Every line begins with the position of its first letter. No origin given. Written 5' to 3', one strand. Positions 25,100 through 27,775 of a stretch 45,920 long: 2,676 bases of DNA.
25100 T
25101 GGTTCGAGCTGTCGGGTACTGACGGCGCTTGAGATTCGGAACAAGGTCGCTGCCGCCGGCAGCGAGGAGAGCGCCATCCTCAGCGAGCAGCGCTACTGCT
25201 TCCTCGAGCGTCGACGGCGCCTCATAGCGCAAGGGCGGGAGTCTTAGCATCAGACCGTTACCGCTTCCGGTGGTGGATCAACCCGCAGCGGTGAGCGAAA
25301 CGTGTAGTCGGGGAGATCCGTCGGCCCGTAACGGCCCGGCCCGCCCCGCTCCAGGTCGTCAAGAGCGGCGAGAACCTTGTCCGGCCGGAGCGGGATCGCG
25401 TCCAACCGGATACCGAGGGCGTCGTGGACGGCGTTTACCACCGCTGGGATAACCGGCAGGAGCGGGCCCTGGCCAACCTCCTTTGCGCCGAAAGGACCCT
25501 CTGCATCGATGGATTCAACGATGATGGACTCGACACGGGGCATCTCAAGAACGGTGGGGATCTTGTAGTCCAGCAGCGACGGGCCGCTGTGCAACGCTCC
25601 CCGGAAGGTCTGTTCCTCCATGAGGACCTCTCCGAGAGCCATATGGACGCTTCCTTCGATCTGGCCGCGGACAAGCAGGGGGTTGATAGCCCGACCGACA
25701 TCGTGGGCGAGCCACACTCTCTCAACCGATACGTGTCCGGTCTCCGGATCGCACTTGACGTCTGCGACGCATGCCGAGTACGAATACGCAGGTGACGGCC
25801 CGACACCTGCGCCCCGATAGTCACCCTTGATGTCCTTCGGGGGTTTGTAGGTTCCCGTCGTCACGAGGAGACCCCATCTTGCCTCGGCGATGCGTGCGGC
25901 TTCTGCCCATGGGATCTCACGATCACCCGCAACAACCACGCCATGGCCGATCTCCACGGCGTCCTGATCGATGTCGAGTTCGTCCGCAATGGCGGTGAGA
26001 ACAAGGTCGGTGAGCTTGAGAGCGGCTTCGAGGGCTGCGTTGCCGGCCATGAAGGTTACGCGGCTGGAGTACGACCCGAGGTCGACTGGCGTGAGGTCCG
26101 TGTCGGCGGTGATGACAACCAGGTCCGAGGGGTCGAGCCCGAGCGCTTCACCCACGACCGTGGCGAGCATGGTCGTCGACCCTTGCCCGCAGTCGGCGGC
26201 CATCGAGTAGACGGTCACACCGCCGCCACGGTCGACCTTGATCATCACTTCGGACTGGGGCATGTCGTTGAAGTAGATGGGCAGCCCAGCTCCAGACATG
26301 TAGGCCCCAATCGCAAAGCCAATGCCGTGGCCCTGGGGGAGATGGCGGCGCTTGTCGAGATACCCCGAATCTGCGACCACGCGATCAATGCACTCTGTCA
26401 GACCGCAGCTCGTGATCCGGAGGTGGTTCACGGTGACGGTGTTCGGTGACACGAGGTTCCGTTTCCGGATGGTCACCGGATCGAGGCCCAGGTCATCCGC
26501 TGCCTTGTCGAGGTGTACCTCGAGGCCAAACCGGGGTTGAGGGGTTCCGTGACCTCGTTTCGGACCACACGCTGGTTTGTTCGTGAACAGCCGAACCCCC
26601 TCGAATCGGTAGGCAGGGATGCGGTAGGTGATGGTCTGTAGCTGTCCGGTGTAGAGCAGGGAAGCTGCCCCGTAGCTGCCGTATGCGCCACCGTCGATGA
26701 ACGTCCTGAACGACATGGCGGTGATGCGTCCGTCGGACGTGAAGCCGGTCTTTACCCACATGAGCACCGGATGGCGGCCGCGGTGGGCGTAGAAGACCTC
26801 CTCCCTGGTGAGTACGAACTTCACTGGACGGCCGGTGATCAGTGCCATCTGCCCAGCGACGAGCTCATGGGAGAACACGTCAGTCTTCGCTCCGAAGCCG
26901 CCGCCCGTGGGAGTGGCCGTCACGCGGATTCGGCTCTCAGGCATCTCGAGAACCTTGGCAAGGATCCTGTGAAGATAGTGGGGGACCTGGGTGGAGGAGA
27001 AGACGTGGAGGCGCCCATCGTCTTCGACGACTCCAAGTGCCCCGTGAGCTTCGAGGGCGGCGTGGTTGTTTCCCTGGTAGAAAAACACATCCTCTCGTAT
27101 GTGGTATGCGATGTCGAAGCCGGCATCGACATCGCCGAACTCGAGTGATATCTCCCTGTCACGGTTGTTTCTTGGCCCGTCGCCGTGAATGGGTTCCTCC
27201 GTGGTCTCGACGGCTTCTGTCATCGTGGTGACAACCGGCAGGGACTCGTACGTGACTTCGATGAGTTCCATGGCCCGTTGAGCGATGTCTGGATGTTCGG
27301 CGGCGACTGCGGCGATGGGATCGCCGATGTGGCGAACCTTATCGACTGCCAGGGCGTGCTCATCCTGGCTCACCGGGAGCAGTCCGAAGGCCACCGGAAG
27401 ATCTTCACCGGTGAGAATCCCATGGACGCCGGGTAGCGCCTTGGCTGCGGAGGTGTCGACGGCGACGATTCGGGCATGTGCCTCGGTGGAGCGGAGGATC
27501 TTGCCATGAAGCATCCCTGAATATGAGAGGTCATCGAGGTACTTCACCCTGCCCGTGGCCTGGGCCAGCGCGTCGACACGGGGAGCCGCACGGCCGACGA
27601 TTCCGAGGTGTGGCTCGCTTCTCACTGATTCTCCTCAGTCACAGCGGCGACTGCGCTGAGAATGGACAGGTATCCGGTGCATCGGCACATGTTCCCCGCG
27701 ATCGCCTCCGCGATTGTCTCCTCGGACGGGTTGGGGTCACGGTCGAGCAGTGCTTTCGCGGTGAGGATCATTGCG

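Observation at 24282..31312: boxC-boxB run straight into an hcrCAB-type reductase trio, and no boxA is present in the window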

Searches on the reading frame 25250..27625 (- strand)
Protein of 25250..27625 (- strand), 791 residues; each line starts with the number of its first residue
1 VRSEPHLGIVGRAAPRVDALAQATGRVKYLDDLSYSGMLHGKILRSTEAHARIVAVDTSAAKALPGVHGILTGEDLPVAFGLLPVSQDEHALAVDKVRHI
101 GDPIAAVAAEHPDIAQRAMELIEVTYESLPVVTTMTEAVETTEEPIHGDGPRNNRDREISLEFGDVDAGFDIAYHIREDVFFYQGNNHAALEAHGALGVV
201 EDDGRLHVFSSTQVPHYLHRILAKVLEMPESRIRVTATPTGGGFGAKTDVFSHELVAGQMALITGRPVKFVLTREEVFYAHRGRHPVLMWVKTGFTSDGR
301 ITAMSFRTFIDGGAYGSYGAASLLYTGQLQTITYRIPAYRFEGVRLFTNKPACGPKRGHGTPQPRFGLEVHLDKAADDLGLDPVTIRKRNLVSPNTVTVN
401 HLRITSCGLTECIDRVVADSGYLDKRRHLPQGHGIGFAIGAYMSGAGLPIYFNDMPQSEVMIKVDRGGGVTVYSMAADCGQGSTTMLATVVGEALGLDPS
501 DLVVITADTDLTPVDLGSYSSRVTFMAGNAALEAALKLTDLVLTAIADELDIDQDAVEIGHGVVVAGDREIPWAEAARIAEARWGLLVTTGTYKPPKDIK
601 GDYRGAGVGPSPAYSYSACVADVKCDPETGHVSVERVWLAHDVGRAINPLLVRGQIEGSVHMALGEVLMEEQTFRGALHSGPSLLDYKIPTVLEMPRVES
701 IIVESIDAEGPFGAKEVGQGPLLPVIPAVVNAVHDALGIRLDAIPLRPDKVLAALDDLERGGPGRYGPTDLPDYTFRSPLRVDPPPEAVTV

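Call 4: search_protein_families(library=ncbifam, proteins=[window:25250-27625:-], max_evalue=0.00001)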
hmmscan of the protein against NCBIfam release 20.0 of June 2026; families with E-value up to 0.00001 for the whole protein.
window:25250-27625:- (791 aa): 13 families
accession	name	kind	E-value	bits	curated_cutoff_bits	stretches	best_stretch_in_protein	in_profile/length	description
TIGR03194.1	4hydrxCoA_A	equivalog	3.7e-248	825.8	994.55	1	15-755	2-746/746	4-hydroxybenzoyl-CoA reductase subunit alpha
NF043082.1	XdhA_XDHase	equivalog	1.5e-156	522.6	780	1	10-756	1-753/758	xanthine dehydrogenase subunit XdhA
NF007426.0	PRK09970.1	equivalog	3.4e-151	504.9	916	1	9-754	5-754/761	xanthine dehydrogenase molybdenum-binding subunit XdhA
TIGR03196.1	pucD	equivalog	1.6e-131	440.2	783.65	1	9-751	2-754/763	xanthine dehydrogenase subunit D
NF041018.1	glyceraldDH_alpha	equivalog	1.6e-113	380.6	790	1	10-751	3-740/741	glyceraldehyde dehydrogenase subunit alpha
NF040766.1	CODH_aero_grp5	exception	5.5e-96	322.5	950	2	10-567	5-579/785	aerobic carbon-monoxide dehydrogenase large subunit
TIGR03311.1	Se_dep_XDH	equivalog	1.2e-95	321.3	830.45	2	7-549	159-685/848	selenium-dependent xanthine dehydrogenase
TIGR02965.1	xanthine_xdhB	equivalog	6.1e-92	309.1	849.5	1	18-738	9-730/758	xanthine dehydrogenase molybdopterin binding subunit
NF045668.1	pterin_aldehy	equivalog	4.9e-90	302.9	1100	2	9-540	174-716/905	molybdopterin-dependent aldehyde oxidoreductase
TIGR03313.1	Se_sel_red_Mo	hypoth_equivalog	4.4e-89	299.3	1101.9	2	148-756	346-950/951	molybdopterin-dependent oxidoreductase Mo/Fe-S-binding subunit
NF041671.1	peri_hyde_PaoC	equivalog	2.1e-80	271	1180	1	7-757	15-733/735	aldehyde oxidoreductase molybdenum-binding subunit PaoC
TIGR02416.1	CO_dehy_Mo_lg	equivalog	5.9e-80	269.4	991.15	1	24-738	7-751/770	aerobic carbon-monoxide dehydrogenase large subunit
TIGR02969.1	mam_aldehyde_ox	subfamily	1.4e-56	191.7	1912.3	1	11-736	577-1278/1330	aldehyde oxidase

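Call 5: search_protein_families(library=pfam, proteins=[window:25250-27625:-], max_evalue=0.001)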
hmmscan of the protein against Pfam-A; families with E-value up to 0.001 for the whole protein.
window:25250-27625:- (791 aa): 3 families
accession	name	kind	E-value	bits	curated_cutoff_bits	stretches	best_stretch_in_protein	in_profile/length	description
PF02738.23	MoCoBD_1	-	4.4e-73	245.8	27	1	147-391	2-244/244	Molybdopterin cofactor-binding domain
PF20256.3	MoCoBD_2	-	4.4e-63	213.9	27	1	432-696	21-283/283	Molybdopterin cofactor-binding domain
PF01315.27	Ald_Xan_dh_C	-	1e-31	110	31.3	1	24-130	1-110/110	Aldehyde oxidase and xanthine dehydrogenase, a/b hammerhead domain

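Call 22: search_solved_structures(query=window:25250-27625:-, show_alignments=1, max_evalue=1e-30)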
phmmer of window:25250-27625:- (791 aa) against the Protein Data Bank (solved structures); distinct sequences matched with E-value up to 1e-30: 40.
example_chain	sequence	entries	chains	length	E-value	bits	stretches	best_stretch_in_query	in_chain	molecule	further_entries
1rm6_A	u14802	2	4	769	1.7e-179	602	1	5-759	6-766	4-hydroxybenzoyl-CoA reductase alpha subunit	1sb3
7dqx_A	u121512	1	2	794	8e-85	288.9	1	17-758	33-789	6-hydroxypseudooxynicotine dehydrogenase complex subunit gamma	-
1t3q_B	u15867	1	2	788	4.9e-72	246.6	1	14-756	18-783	quinoline 2-oxidoreductase large subunit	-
8uem_A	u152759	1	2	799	1.2e-70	242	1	24-755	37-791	Carbon monoxide dehydrogenase (Large chain), CoxL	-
3hrd_A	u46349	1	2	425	1.5e-69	238.4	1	9-415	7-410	Nicotinate dehydrogenase large molybdopterin subunit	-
4yrw_A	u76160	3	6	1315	1.2e-66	228.8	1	8-534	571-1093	Xanthine dehydrogenase/oxidase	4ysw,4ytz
2e3t_A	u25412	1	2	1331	1.2e-66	228.8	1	8-534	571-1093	Xanthine dehydrogenase/oxidase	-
6abu_A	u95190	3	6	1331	1.2e-66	228.8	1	8-534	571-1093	Xanthine dehydrogenase/oxidase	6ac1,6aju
3an1_A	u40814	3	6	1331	1.2e-66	228.8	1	8-534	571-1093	Xanthine dehydrogenase/oxidase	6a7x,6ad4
6adj_A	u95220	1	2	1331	1.2e-66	228.8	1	8-534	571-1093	Xanthine dehydrogenase/oxidase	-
6ac4_A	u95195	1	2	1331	1.2e-66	228.7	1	8-534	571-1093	Xanthine dehydrogenase/oxidase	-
1wyg_A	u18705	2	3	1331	1.2e-66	228.7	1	8-534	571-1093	Xanthine dehydrogenase/oxidase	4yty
1n5w_B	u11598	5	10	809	1.1e-64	222.4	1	11-395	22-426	Carbon monoxide dehydrogenase large chain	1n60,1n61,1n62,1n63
1zxi_B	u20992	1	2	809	1.3e-64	222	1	11-395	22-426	Carbon monoxide dehydrogenase large chain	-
2e1q_A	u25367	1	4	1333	2.6e-62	214.5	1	8-528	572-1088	Xanthine dehydrogenase/oxidase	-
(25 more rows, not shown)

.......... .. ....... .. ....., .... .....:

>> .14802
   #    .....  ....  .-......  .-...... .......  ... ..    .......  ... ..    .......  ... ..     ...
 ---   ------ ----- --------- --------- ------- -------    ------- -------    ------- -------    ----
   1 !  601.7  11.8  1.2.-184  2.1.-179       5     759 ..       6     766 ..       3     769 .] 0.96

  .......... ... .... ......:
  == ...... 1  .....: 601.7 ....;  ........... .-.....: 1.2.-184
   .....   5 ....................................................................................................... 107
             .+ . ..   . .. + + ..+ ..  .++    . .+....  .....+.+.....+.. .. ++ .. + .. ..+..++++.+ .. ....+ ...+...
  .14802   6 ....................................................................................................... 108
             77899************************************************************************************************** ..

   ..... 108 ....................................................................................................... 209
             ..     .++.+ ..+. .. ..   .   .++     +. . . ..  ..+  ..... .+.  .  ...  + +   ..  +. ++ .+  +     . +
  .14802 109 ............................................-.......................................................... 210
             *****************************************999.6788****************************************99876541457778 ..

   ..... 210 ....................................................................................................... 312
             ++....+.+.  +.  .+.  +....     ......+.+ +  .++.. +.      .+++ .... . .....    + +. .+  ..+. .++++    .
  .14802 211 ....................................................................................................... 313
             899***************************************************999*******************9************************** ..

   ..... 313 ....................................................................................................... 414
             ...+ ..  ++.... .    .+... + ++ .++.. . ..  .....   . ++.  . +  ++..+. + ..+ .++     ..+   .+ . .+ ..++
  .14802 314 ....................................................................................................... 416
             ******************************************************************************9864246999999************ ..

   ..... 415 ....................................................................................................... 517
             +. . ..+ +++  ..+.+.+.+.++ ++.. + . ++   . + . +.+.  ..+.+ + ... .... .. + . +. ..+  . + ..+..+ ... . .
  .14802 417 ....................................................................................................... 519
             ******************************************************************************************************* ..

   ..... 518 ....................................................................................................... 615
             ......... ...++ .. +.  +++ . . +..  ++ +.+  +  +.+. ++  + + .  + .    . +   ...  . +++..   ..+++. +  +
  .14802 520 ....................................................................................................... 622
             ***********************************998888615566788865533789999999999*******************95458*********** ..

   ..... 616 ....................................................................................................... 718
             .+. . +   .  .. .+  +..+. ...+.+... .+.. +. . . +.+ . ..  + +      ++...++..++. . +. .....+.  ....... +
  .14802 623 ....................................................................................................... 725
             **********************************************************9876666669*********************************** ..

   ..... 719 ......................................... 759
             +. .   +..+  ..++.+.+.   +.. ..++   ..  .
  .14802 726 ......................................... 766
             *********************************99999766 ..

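Call 35: find_homologous_proteins(query=window:25250-27625:-, max_evalue=1e-50)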
Query window:25250-27625:- (791 aa): 8000 proteins with E <= 1e-50 among 8000 candidates; the best 120 are listed.
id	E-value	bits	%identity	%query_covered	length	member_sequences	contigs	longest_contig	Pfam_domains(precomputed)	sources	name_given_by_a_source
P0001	0.0e+0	1753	97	100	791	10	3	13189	PF02738.24,PF20256.4,PF01315.28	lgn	-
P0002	0.0e+0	1577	86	100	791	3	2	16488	PF02738.24,PF20256.4,PF01315.28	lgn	-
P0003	0.0e+0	1572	85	100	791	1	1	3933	PF02738.24,PF20256.4,PF01315.28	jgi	-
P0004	0.0e+0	1567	86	100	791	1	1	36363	PF02738.24,PF20256.4,PF01315.28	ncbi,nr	ncbi:MAG: xanthine dehydrogenase family protein molybdopterin-binding subunit [Acidimicrobiia bacter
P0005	0.0e+0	1554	85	100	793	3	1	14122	PF02738.24,PF20256.4,PF01315.28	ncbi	-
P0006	0.0e+0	1538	84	100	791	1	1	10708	PF02738.24,PF20256.4,PF01315.28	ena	-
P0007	0.0e+0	1531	85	100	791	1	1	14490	PF02738.24,PF20256.4,PF01315.28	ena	-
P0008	0.0e+0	1530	83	100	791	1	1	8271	PF02738.24,PF20256.4,PF01315.28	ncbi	ncbi:MAG: xanthine dehydrogenase family protein molybdopterin-binding subunit [Acidimicrobiia bacter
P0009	0.0e+0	1528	84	100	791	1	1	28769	PF02738.24,PF20256.4,PF01315.28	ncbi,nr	ncbi:MAG: xanthine dehydrogenase family protein molybdopterin-binding subunit [Acidimicrobiia bacter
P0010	0.0e+0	1522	84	98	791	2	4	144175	PF02738.24,PF20256.4,PF01315.28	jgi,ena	-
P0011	0.0e+0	1522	83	100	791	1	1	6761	PF02738.24,PF20256.4,PF01315.28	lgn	-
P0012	0.0e+0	1518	83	99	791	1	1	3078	PF02738.24,PF20256.4,PF01315.28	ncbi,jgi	-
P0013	0.0e+0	1517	83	100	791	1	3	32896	PF02738.24,PF20256.4,PF01315.28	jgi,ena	-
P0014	0.0e+0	1516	83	99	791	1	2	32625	PF02738.24,PF20256.4,PF01315.28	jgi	-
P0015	0.0e+0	1512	83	99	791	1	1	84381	PF02738.24,PF20256.4,PF01315.28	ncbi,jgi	-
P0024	0.0e+0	1464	80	99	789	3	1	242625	PF02738.24,PF20256.4,PF01315.28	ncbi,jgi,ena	-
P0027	0.0e+0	1462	85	95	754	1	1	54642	PF02738.24,PF20256.4,PF01315.28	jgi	jgi:4-hydroxybenzoyl-CoA reductase alpha subunit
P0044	0.0e+0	1175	67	99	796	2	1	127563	PF02738.24,PF20256.4,PF01315.28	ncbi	-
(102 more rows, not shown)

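Call 36: find_encoding_contigs(protein=P0010, flank=10000, max_places=2)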
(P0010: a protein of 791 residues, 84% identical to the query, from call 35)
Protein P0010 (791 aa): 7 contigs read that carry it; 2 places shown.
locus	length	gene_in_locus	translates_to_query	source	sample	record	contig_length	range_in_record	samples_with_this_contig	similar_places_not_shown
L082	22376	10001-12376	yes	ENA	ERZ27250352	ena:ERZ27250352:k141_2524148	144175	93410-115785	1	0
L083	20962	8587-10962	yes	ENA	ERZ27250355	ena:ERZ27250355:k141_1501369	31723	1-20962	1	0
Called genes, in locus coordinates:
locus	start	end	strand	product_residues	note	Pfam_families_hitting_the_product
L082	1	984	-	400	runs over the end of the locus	PF07992:Pyr_redox_2, PF21706:FCSD_central (weak)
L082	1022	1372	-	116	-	PF02635:DsrE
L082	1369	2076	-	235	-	PF01022:HTH_5, PF12840:HTH_20 (weak), PF00581:Rhodanese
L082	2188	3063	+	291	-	PF03824:NicO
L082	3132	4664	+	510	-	PF00501:AMP-binding, PF13193:AMP-binding_C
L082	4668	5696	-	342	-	PF02653:BPD_transp_2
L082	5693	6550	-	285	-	PF02653:BPD_transp_2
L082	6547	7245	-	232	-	PF00005:ABC_tran, PF13304:AAA_21 (faint), PF12399:BCA_ABC_TP_C (weak)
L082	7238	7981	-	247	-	PF00005:ABC_tran, PF13555:AAA_29 (faint), PF13304:AAA_21 (faint), PF12399:BCA_ABC_TP_C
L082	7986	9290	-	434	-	PF13458:Peripla_BP_6, PF13433:Peripla_BP_5, PF01094:ANF_receptor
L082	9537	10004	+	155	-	PF00111:Fer2, PF01799:Fer2_2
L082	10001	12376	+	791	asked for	PF01315:Ald_Xan_dh_C, PF02738:MoCoBD_1, PF20256:MoCoBD_2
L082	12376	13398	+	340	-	PF00941:FAD_binding_5, PF03450:CO_deh_flav_C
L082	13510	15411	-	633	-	PF00391:PEP-utilizers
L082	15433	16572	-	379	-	PF01326:PPDK_N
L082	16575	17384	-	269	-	PF13344:Hydrolase_6, PF13419:HAD_2 (faint), PF00702:Hydrolase (weak), PF13242:Hydrolase_like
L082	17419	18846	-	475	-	PF20695:UbiD_N, PF01977:UbiD, PF20696:UbiD_C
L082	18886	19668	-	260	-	PF09339:HTH_IclR, PF01614:IclR_C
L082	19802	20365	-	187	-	PF02441:Flavoprotein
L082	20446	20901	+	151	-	PF01243:PNPOx_N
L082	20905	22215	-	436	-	PF00501:AMP-binding, PF14535:AMP-binding_C_2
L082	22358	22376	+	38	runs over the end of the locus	-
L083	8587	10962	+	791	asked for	PF01315:Ald_Xan_dh_C, PF02738:MoCoBD_1, PF20256:MoCoBD_2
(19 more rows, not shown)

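Call 37: find_encoding_contigs(protein=P0024, flank=10000, max_places=2)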
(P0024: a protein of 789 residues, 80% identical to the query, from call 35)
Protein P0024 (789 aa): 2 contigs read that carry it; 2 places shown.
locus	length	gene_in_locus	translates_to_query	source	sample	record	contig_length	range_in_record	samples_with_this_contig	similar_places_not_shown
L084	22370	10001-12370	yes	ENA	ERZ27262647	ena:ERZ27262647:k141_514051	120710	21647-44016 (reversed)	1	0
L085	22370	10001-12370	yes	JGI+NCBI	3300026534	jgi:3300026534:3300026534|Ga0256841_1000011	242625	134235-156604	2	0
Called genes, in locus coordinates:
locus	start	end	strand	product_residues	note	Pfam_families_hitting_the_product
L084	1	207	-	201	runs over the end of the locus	PF00440:TetR_N, PF17932:TetR_C_24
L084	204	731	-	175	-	PF01558:POR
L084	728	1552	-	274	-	PF02775:TPP_enzyme_C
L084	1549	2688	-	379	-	PF01855:POR_N, PF02780:Transketolase_C (weak), PF17147:PFOR_II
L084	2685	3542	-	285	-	PF01558:POR, PF14697:Fer4_21 (faint), PF00037:Fer4 (faint), PF12797:Fer4_2 (faint), PF12837:Fer4_6 (faint), PF12838:Fer4_7 (weak)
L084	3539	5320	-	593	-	PF01855:POR_N, PF02775:TPP_enzyme_C, PF12838:Fer4_7 (faint), PF14697:Fer4_21 (faint), PF00037:Fer4 (faint), PF12797:Fer4_2 (faint)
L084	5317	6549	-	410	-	PF00682:HMGL-like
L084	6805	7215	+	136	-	PF12172:zf-ChsH2, PF01796:OB_ChsH2_C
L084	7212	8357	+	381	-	PF00108:Thiolase_N, PF02803:Thiolase_C, PF22691:Thiolase_C_1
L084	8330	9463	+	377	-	PF04303:PrpF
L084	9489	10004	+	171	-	PF00111:Fer2, PF01799:Fer2_2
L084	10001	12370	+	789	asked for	PF01315:Ald_Xan_dh_C, PF02738:MoCoBD_1, PF20256:MoCoBD_2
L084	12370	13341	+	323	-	PF00941:FAD_binding_5, PF03450:CO_deh_flav_C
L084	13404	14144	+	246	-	PF00392:GntR (weak), PF08220:HTH_DeoR, PF08279:HTH_11, PF00455:DeoRC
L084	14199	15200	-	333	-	PF01408:GFO_IDH_MocA, PF22725:GFO_IDH_MocA_C3, PF02894:GFO_IDH_MocA_C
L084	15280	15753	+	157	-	PF13669:Glyoxalase_4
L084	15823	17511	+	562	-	PF00496:SBP_bac_5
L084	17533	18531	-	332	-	PF00005:ABC_tran, PF08352:oligo_HPY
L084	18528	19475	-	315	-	PF00005:ABC_tran, PF13304:AAA_21 (faint), PF08352:oligo_HPY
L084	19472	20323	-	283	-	PF12911:OppC_N, PF00528:BPD_transp_1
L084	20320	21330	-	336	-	PF19300:BPD_transp_1_N, PF00528:BPD_transp_1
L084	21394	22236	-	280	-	PF00561:Abhydrolase_1, PF12697:Abhydrolase_6, PF12146:Hydrolase_4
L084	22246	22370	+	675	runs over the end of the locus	PF00596:Aldolase_II, PF00106:adh_short, PF08659:KR, PF13561:adh_short_C2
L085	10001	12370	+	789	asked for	PF01315:Ald_Xan_dh_C, PF02738:MoCoBD_1, PF20256:MoCoBD_2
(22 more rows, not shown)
